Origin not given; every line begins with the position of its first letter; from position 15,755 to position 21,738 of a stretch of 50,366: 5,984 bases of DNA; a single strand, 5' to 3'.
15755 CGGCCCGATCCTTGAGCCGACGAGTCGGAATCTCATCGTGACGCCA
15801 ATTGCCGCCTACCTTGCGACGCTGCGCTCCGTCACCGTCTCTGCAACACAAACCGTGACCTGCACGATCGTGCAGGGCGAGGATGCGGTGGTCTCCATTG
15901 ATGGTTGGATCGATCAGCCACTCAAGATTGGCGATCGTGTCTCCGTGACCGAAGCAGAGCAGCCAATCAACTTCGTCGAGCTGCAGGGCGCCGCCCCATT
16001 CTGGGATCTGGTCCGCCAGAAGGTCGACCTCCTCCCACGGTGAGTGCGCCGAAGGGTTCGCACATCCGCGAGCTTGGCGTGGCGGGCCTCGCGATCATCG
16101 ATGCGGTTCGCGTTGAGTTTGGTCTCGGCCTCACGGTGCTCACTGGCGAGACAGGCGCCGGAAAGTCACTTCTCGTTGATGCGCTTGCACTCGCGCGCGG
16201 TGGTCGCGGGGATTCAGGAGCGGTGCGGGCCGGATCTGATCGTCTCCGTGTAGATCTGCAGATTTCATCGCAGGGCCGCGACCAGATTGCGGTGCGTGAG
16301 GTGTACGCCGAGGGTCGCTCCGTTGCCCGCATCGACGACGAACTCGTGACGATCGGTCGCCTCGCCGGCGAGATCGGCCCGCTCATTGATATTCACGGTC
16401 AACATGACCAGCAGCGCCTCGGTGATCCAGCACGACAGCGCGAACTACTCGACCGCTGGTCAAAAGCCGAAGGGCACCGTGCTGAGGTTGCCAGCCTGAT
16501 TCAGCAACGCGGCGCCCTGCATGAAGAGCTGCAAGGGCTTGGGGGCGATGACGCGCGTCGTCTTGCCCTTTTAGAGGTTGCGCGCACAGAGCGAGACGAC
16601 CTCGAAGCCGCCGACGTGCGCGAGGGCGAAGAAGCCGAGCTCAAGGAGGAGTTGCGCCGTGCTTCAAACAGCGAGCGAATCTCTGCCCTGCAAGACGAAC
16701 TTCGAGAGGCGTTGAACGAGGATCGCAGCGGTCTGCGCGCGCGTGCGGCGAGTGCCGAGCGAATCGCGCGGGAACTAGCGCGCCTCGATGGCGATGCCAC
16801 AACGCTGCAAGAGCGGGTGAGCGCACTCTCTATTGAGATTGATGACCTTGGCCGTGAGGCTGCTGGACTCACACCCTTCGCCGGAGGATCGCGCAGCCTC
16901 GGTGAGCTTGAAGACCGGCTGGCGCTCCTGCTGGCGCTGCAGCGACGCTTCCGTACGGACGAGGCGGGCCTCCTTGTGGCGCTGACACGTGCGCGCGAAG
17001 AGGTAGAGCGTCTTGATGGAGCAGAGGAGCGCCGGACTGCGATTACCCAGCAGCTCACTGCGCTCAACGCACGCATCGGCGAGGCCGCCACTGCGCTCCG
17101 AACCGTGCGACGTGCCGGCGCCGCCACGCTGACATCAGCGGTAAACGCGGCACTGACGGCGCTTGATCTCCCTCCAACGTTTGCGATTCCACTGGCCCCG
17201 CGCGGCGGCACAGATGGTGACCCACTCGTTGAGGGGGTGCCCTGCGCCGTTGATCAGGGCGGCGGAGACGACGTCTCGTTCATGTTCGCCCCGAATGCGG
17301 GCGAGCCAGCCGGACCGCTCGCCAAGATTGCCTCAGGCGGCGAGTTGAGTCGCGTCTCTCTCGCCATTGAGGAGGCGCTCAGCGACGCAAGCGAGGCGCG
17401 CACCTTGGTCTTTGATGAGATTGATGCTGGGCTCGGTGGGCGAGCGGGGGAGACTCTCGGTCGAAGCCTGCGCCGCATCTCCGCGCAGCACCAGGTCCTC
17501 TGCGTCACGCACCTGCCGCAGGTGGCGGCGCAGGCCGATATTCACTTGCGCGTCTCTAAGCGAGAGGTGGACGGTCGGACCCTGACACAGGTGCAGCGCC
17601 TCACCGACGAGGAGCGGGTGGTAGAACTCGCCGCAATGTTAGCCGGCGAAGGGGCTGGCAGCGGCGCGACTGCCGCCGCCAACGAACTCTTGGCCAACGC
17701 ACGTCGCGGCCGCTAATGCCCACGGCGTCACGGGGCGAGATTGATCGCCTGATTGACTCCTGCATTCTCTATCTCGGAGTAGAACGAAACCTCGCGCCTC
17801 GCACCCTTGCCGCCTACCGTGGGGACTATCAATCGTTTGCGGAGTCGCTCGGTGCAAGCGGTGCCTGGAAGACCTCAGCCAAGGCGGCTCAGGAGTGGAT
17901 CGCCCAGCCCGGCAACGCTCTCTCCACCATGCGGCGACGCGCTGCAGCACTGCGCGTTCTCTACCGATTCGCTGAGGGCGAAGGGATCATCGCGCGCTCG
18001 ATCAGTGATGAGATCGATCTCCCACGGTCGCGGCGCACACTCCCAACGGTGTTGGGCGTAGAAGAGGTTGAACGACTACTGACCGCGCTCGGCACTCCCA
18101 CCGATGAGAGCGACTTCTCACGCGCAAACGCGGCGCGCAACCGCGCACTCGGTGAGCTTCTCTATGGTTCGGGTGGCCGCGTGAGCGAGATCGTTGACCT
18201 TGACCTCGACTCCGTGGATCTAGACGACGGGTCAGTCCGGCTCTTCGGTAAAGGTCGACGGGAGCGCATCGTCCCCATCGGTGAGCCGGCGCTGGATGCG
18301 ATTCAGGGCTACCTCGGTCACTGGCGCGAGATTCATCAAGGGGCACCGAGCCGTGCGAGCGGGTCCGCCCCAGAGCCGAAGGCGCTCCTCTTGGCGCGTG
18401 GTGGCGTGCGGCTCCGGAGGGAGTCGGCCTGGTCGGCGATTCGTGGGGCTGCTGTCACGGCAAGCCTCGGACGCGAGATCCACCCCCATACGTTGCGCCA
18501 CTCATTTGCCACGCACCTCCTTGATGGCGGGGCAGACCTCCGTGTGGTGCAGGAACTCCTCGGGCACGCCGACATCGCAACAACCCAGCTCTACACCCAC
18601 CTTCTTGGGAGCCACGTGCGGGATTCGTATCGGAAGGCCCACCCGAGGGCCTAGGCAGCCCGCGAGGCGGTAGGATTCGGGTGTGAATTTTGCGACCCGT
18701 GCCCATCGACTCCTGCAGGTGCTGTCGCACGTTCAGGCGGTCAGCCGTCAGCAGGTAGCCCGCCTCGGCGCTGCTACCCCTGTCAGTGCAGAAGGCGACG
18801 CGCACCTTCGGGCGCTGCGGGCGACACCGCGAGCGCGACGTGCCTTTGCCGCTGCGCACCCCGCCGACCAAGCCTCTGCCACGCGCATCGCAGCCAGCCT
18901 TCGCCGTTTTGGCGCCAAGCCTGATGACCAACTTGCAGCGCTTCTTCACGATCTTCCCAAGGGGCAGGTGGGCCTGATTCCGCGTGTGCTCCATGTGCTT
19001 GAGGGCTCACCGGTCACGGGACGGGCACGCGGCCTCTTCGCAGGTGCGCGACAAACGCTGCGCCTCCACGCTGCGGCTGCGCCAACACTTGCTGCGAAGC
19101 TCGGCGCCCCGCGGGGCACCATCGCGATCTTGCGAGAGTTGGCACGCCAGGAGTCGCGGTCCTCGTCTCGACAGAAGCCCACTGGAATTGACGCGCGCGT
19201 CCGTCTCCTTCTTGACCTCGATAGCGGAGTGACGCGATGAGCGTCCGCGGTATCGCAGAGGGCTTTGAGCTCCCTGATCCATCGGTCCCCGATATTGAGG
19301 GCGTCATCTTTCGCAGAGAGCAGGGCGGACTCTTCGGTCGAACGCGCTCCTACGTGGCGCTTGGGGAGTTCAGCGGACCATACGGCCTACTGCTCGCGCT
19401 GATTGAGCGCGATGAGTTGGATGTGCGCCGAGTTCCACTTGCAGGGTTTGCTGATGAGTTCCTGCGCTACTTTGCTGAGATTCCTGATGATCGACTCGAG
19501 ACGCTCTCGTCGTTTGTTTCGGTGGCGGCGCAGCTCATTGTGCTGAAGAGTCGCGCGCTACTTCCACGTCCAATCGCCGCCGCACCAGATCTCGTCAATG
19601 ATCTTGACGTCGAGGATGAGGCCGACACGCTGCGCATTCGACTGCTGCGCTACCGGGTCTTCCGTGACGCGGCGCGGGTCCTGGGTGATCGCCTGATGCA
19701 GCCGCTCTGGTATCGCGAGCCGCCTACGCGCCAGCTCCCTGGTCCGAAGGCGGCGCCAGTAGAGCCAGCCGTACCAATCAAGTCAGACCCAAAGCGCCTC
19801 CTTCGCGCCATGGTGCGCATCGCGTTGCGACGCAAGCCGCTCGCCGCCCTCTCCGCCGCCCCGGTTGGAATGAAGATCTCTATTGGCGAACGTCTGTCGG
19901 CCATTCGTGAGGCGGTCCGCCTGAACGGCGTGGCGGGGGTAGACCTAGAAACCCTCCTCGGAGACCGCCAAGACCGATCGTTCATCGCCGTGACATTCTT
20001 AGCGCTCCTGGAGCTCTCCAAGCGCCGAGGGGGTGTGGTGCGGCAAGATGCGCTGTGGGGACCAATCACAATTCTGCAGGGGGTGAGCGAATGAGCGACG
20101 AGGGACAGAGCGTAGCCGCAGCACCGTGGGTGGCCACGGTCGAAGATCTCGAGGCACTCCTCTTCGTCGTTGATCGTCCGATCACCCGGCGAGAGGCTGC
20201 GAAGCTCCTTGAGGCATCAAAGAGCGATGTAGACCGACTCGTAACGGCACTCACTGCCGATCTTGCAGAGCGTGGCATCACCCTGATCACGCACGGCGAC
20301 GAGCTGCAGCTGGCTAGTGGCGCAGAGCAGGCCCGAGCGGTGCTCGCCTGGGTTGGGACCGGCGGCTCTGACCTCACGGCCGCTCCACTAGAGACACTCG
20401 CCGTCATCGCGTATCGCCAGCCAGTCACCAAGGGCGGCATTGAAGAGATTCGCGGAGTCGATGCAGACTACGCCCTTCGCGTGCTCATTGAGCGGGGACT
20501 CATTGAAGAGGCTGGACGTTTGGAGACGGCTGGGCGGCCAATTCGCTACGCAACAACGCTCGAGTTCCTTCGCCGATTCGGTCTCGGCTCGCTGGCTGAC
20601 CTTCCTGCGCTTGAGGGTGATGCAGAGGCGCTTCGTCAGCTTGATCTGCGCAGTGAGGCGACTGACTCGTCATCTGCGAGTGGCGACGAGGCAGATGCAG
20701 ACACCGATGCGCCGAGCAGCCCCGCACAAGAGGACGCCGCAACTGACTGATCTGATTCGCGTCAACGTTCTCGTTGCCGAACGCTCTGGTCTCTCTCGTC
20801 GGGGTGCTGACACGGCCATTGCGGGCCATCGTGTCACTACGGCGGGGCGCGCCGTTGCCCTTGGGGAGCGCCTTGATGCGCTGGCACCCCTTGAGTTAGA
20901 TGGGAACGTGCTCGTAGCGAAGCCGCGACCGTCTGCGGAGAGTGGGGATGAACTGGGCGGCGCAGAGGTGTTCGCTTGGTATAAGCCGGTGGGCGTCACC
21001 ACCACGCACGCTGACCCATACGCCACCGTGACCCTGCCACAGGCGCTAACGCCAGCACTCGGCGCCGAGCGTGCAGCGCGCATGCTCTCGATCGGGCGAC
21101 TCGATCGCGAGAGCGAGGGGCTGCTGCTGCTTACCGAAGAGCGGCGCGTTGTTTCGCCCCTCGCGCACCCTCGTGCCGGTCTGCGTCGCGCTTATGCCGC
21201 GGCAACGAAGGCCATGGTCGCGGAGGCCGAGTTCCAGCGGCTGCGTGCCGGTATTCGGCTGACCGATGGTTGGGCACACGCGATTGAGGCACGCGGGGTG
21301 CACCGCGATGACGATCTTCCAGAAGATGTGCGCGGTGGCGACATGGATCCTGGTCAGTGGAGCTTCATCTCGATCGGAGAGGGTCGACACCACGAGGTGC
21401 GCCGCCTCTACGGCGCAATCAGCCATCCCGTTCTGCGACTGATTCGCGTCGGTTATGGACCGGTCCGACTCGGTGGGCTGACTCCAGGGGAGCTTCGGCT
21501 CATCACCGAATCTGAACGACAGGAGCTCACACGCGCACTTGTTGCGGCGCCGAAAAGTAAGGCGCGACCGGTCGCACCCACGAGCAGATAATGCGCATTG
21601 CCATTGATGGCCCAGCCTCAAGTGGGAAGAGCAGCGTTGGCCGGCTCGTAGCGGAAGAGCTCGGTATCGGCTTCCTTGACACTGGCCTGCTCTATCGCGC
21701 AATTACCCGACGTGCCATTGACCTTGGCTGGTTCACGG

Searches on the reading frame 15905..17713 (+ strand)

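Call 22: search_protein_families(library=pfam, proteins=[window:15905-17713:+], max_evalue=0.00001)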
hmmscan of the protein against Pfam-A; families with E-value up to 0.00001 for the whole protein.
window:15905-17713:+ (603 aa): 3 families
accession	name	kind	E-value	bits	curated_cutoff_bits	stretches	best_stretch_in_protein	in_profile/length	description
PF02463.25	SMC_N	-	2.9e-12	46.9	40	1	66-553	16-214/220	RecF/RecN/SMC N terminal domain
PF13476.12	AAA_23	-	4e-10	41.1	27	1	65-272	10-199/201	AAA domain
PF13304.12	AAA_21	-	8.3e-07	29.8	27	0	76-111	1-40/304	AAA domain, putative AbiEii toxin, Type IV TA system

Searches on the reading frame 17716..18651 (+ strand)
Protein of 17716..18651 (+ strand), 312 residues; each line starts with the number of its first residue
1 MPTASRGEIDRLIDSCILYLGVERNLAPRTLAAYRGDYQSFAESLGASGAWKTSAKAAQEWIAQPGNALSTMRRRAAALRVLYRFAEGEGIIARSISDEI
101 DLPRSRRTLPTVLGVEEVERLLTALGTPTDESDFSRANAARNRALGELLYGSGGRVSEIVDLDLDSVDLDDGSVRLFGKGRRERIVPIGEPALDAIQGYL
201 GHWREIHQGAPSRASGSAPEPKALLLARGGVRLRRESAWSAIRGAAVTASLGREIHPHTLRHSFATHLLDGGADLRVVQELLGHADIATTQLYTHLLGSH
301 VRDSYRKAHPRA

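Call 22: search_protein_families(library=pfam, proteins=[window:17716-18651:+], max_evalue=0.00001)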
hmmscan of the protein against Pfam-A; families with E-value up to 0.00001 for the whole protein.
window:17716-18651:+ (312 aa): 2 families
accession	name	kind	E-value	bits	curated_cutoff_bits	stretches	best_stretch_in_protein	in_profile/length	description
PF00589.27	Phage_integrase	-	6.6e-40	137.1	27.1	1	113-297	3-169/172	Phage integrase family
PF02899.23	Phage_int_SAM_1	-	7e-08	33.1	22.3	1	18-89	6-82/83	Phage integrase, N-terminal SAM-like domain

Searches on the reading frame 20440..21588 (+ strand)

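Call 23: search_protein_families(library=pfam, proteins=[window:20440-21588:+], max_evalue=0.00001)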
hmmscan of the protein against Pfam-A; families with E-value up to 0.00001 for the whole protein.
window:20440-21588:+ (383 aa): 1 family
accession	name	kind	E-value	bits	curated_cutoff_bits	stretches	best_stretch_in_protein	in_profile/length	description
PF00849.27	PseudoU_synth_2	-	4e-11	43.8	26.8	1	177-322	2-148/152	RNA pseudouridylate synthase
